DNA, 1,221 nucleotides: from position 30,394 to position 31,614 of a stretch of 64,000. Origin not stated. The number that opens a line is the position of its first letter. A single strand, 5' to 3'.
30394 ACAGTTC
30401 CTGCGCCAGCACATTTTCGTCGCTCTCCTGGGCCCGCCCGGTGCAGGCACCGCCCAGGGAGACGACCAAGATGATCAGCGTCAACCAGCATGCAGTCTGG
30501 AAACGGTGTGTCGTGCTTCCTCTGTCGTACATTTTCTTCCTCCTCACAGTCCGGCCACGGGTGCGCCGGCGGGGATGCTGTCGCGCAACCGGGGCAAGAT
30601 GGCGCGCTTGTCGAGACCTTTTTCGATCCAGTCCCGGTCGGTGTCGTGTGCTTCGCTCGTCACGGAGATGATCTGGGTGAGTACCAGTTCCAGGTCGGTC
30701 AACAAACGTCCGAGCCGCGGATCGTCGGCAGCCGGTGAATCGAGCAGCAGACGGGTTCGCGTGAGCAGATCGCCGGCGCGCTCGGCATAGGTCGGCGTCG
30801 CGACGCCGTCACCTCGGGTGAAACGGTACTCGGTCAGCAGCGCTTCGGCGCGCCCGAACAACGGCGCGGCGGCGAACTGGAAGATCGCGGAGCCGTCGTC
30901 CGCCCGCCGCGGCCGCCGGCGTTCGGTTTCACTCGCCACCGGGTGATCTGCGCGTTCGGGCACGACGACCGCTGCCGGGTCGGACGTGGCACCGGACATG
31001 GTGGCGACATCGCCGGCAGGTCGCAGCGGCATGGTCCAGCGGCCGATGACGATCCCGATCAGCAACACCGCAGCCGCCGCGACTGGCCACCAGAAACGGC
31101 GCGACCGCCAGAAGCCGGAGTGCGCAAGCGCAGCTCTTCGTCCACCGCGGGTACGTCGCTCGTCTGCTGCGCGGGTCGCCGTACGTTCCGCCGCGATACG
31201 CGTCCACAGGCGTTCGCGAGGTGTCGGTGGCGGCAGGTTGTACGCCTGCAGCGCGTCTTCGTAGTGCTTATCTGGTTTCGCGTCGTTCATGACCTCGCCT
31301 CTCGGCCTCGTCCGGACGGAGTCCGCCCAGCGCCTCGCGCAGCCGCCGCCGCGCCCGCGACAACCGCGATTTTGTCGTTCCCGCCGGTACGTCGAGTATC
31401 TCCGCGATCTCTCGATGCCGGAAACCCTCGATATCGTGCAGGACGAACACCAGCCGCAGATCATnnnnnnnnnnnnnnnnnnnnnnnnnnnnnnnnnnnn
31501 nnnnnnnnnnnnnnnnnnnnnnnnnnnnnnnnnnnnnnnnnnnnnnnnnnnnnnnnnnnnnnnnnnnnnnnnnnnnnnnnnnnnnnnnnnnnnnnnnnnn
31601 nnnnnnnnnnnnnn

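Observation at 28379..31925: ECF sigma / anti-sigma pair co-transcribed with two paralogous secreted HEAT-repeat proteins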

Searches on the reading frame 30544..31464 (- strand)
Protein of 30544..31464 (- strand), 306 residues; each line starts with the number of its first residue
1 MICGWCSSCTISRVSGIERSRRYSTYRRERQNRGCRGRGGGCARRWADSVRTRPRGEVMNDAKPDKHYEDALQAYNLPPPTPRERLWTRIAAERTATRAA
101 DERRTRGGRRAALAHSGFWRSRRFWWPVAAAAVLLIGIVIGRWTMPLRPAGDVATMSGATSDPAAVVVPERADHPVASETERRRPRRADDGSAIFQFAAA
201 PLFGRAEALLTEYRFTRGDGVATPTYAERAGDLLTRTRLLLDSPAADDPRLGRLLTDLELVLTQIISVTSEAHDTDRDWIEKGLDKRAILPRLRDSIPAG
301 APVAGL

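Call 3: search_protein_families(library=pfam, proteins=[window:30544-31464:-], max_evalue=0.01)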
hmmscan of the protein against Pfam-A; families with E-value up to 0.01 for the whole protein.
window:30544-31464:- (306 aa): 0 families

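Call 4: search_protein_families(library=ncbifam, proteins=[window:30544-31464:-], max_evalue=0.01)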
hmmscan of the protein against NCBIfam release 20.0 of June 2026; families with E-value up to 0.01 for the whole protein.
window:30544-31464:- (306 aa): 1 family
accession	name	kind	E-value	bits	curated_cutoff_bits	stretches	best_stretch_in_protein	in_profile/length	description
NF052375.1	antisigma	equivalog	3.8e-06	27.1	100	1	76-174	45-135/217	anti-sigma factor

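Call 17: find_homologous_proteins(query=window:30547-31290:-, max_evalue=0.001)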
Query seq(248 aa) (248 aa): 203 proteins with E <= 0.001 among 8000 candidates; the best 120 are listed.
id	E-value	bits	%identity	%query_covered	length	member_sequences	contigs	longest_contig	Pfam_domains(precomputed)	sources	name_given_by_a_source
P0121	2.6e-157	540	100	100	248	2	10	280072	-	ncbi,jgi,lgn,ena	-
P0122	9.5e-66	240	50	100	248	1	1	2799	-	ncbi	-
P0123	1.8e-43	167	41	94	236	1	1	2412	-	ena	-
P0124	3.6e-42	163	44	95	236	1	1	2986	-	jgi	-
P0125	8.0e-42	161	43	95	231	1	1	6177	-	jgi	-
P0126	9.3e-42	161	43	98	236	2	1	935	-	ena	-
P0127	3.5e-41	159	43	97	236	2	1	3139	-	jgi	jgi:hypothetical protein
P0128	1.1e-40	158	44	95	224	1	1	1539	-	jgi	jgi:hypothetical protein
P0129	9.5e-40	155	44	95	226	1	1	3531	-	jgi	jgi:hypothetical protein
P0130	1.2e-39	154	41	98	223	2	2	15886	-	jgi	-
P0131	1.4e-39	154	43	98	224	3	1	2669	-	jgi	jgi:hypothetical protein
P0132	1.7e-39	154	41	97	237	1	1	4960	-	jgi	jgi:hypothetical protein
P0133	1.9e-39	154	42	98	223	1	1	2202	-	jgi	jgi:hypothetical protein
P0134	5.5e-38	149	42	98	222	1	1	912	-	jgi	jgi:hypothetical protein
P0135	1.1e-37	148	41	98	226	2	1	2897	-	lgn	-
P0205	9.4e-23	99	46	45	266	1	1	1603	PF13490.12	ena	-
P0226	3.0e-21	94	48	45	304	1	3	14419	-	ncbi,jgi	jgi:hypothetical protein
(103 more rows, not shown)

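Call 22: find_related_loci(query=A2, collection=genome_contigs, flank=7000)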
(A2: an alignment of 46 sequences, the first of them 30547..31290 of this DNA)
Query A2 (248 aa) in genome_contigs; peptide patterns used: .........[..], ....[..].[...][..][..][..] (x = any residue, [..] = any of these).
354 stretches matched a pattern; 320 encode a relative of the query (tblastn E <= 1e-3); the best 80 are kept; 80 distinct loci.
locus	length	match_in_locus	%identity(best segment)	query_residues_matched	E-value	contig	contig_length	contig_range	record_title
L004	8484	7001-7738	41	11-248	7e-39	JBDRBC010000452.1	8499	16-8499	MAG: bacterium isolate MEGAHIT-group-1.1038 k141_8500820, whole genome shotgun sequence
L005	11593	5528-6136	38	7-236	7e-36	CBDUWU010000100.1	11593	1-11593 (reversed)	MAG TPA_asm: uncultured bacterium isolate SRR22302368_binner13_Refined_37 genome assembly, contig: ERZ25747235.2211, who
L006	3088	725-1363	38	1-236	2e-35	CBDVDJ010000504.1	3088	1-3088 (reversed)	MAG TPA_asm: uncultured bacterium isolate SRR21487738_concoct_129 genome assembly, contig: ERZ25083882.32521, whole geno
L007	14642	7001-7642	37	2-244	9e-35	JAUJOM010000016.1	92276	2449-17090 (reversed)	MAG: Longimicrobiaceae bacterium isolate YX3bin18 opera_contig_633, whole genome shotgun sequence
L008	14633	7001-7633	37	4-242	4e-34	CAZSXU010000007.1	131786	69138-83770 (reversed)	MAG TPA_asm: uncultured bacterium isolate binchicken_co334_235 genome assembly, contig: NODE_140_length_131786_cov_89.15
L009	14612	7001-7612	39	1-246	1e-33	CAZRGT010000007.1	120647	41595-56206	MAG TPA_asm: uncultured Gemmatimonadaceae bacterium isolate binchicken_co165_439 genome assembly, contig: k141_956581, w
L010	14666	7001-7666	38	1-243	7e-34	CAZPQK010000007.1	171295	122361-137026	MAG TPA_asm: uncultured bacterium isolate SRP334346_co1_198 genome assembly, contig: NODE_115_length_171295_cov_8.308386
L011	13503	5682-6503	35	1-244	9e-32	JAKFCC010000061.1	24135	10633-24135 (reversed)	MAG: Gemmatimonadota bacterium isolate LC011 contig-124_2511, whole genome shotgun sequence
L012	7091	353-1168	35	1-244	4e-31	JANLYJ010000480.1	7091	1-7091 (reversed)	MAG: Gemmatimonadaceae bacterium isolate OTE_14_metabat.341 OTE_14_k141_691020, whole genome shotgun sequence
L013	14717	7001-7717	38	15-247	1e-30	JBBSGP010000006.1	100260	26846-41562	MAG: Gemmatimonadales bacterium isolate LS2_sbin.42 LS2_sbin.42_K_745596_L_100260_cov_61.6885, whole genome shotgun sequ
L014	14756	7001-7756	39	11-247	3e-30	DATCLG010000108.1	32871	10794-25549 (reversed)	MAG TPA_asm: Longimicrobiales bacterium isolate SMAG_U7116 k141_470940, whole genome shotgun sequence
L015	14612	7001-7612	39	1-246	5e-30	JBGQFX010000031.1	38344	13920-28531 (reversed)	MAG: Gemmatimonadota bacterium isolate OBJ2_061818_090_41 k141_633804_length_38344_cov_13.1152, whole genome shotgun seq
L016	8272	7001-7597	36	1-247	6e-30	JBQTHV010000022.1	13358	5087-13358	MAG: Gemmatimonadales bacterium isolate SAR210 c_000000263496, whole genome shotgun sequence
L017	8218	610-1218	37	1-243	1e-29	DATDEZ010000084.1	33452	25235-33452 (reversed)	MAG TPA_asm: Gemmatimonadales bacterium isolate SMAG_U213 k141_19387, whole genome shotgun sequence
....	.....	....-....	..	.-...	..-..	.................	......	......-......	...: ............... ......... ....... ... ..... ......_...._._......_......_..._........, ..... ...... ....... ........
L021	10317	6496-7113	38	1-245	9e-28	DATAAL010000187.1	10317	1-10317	MAG TPA_asm: Longimicrobiaceae bacterium isolate SMAG_U6671 k141_2275114, whole genome shotgun sequence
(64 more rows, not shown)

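Call 40: predict_structure(alignment_id=A2)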
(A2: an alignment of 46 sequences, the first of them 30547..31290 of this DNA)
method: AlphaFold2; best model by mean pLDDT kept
length: 248 residues; sequences in the alignment: 46
mean_pLDDT: 75.8   pTM: 0.50
mean pLDDT of the five models: 75.8, 74.3, 73.9, 73.7, 73.0
residues with pLDDT >= 90: 80; 70-90: 79; 50-70: 55; < 50: 34
segments of 3 or more residues with pLDDT < 50: 87-104, 111-117
pLDDT, mean of each block of 10 residues (from residue 1): 66 84 82 91 81 55 56 74 56 45 49 48 51 84 94 87 77 97 94 95 94 83 90 93 65
secondary structure, 60 per line:
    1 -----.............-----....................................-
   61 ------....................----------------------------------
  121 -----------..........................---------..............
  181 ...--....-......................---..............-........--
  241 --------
elements in order: H6-18 H24-59 H67-86 H132-157 H167-183 H186-189 H191-212 H216-229 H231-238

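Call 46: find_encoding_contigs(protein=P0226, flank=6000, max_places=3)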
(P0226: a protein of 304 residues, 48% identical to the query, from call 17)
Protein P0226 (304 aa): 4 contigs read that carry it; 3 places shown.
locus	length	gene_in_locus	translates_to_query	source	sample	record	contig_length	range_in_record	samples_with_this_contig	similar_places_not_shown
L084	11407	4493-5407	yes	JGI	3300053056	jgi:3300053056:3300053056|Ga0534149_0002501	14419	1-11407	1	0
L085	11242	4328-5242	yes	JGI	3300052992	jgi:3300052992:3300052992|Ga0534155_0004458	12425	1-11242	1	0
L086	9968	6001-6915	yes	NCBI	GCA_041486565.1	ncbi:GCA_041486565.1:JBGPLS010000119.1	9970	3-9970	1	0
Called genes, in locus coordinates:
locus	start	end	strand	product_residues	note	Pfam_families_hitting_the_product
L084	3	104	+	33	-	?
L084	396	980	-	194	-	PF04011:LemA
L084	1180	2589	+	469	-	PF14356:DUF4403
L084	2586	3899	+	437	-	PF03845:Spore_permease (weak), PF13520:AA_permease_2, PF00324:AA_permease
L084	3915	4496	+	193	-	PF04542:Sigma70_r2, PF08281:Sigma70_r4_2, PF04545:Sigma70_r4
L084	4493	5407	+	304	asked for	-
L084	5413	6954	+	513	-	PF13432:TPR_16 (faint), PF13174:TPR_6 (faint), PF13525:YfiO (weak), PF11838:ERAP1_C (faint), PF02985:HEAT (faint), PF13513:HEAT_EZ (faint), PF13646:HEAT_2, PF13646:HEAT_2, +1 more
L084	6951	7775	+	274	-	PF03130:HEAT_PBS (faint), PF13646:HEAT_2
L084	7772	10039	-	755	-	PF11028:TMEM260_N, PF28495:TMEM260_2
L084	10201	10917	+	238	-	PF02683:DsbD_TM, PF13386:DsbD_2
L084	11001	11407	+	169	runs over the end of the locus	PF00578:AhpC-TSA, PF08534:Redoxin, PF00085:Thioredoxin, PF13098:Thioredoxin_2 (faint), PF13905:Thioredoxin_8 (weak)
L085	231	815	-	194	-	PF04011:LemA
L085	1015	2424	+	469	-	PF14356:DUF4403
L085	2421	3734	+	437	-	PF03845:Spore_permease (weak), PF13520:AA_permease_2, PF00324:AA_permease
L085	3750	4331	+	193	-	PF04542:Sigma70_r2, PF08281:Sigma70_r4_2, PF04545:Sigma70_r4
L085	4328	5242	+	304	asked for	-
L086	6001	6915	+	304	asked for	-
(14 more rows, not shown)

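Call 55: search_protein_families(library=pfam, proteins=[L021:8791-10317:+, L014:9516-10172:+, L014:10380-12212:+, L021:4803-5795:-, L013:9108-10388:+], max_evalue=0.001)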
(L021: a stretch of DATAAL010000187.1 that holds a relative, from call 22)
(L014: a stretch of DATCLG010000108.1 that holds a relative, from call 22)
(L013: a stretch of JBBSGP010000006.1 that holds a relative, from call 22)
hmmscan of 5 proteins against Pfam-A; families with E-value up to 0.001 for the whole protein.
L021:8791-10317:+ (509 aa): 2 families
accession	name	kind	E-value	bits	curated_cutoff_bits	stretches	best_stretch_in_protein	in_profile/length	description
PF19313.5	DUF5916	-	6.2e-46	157.7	22.6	1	255-463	4-199/572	Domain of unknown function (DUF5916)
PF06452.16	CBM9_1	-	4.1e-10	40.3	23.4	1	58-211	1-143/185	Carbohydrate family 9 binding domain-like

L014:9516-10172:+ (218 aa): 1 family
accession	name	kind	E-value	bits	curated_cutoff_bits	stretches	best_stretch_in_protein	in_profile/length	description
PF06452.16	CBM9_1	-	1.2e-05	25.7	23.4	1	57-198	1-134/185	Carbohydrate family 9 binding domain-like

L014:10380-12212:+ (610 aa): 2 families
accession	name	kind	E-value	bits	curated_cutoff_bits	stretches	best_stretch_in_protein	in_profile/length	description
PF19313.5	DUF5916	-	5.1e-56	191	22.6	1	2-607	35-562/572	Domain of unknown function (DUF5916)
PF11854.14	MtrB_PioB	-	0.00064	18.9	23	1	375-486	354-451/635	Putative outer membrane beta-barrel porin, MtrB/PioB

L021:4803-5795:- (330 aa): 2 families
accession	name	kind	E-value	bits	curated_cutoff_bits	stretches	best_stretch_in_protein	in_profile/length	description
PF13646.12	HEAT_2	-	9.2e-14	51.9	27.7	1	267-329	12-73/88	HEAT repeats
PF03130.22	HEAT_PBS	-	1.2e-07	32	20.9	0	303-328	1-26/27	PBS lyase HEAT-like repeat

L013:9108-10388:+ (426 aa): 3 families
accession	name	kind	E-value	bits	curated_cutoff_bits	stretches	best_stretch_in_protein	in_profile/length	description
PF13646.12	HEAT_2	-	1.1e-16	61.4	27.7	3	266-334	11-77/88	HEAT repeats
PF03130.22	HEAT_PBS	-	1.3e-07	31.9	20.9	0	403-425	4-26/27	PBS lyase HEAT-like repeat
PF11838.14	ERAP1_C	-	3.5e-06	27.1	38.2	0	120-301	74-265/318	ERAP1-like C-terminal domain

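Call 56: search_protein_families(library=pfam, alignment_id=A2, max_evalue=1)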
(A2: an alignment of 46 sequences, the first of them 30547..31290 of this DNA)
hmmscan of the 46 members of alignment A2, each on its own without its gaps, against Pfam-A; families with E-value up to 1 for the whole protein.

A. member 1, window:30547-31290:- (248 aa): 0 families

B. families by the number of members that match (of 46 scanned): 18 families
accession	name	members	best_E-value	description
PF17920.6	TetR_C_16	5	0.02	Tetracyclin repressor-like, C-terminal domain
PF10166.14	DUF2368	3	0.063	Uncharacterised conserved protein (DUF2368)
PF17259.7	DUF5325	2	0.031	Family of unknown function (DUF5325)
PF03629.24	SASA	2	0.2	Carbohydrate esterase, sialic acid-specific acetylesterase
PF15196.11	Harakiri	1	0.0026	Activator of apoptosis harakiri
PF19471.4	DUF6008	1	0.0098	Family of unknown function (DUF6008)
PF15119.11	APOC4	1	0.031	Apolipoprotein C4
PF24155.1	DUF7406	1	0.038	Domain of unknown function (DUF7406)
PF08592.16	Anthrone_oxy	1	0.053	Anthrone oxygenase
PF25641.1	Head_fiber_dimeric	1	0.086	Head fiber dimeric protein-like domain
PF14435.11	SUKH-4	1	0.12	SUKH-4 immunity protein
PF01169.24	GDT1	1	0.12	Divalent cation/proton antiporter GDT1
PF09105.16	SelB-wing_1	1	0.14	Elongation factor SelB, winged helix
PF10740.15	DUF2529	1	0.16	Domain of unknown function (DUF2529)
PF00290.26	Trp_syntA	1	0.17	Tryptophan synthase alpha chain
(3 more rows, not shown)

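Call 58: search_protein_families(library=ncbifam, alignment_id=A2, max_evalue=0.01)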
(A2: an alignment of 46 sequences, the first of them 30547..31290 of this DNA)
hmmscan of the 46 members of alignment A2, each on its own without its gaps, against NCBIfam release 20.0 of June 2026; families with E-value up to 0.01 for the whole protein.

A. member 1, window:30547-31290:- (248 aa): 1 family
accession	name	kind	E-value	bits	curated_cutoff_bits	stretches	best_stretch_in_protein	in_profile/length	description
NF052375.1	antisigma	equivalog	2.4e-06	27.7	100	1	18-116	45-135/217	anti-sigma factor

B. families by the number of members that match (of 46 scanned): 6 families
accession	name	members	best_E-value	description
NF052375.1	antisigma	40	2.8e-07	anti-sigma factor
NF038083.1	CU044_5270_fam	11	3.3e-05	CU044_5270 family protein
NF033761.1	gliding_GltJ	2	0.00011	adventurous gliding motility protein GltJ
NF033790.1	CnrY_NccY_antiS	1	0.0035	CnrY/NccY family anti-sigma factor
NF037978.1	T2SS_GspB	1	0.0064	type II secretion system assembly factor GspB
NF038239.1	T6SS_TssL_short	1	0.0074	type VI secretion system protein TssL, short form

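Call 59: search_solved_structures(query=A2, max_evalue=1)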
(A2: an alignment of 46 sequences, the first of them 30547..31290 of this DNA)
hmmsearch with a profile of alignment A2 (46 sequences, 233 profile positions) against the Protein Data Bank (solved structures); distinct sequences matched with E-value up to 1: 1.
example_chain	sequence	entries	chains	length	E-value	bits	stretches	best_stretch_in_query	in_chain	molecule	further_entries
8fed_K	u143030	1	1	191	0.25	14.1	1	66-114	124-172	Transmembrane protein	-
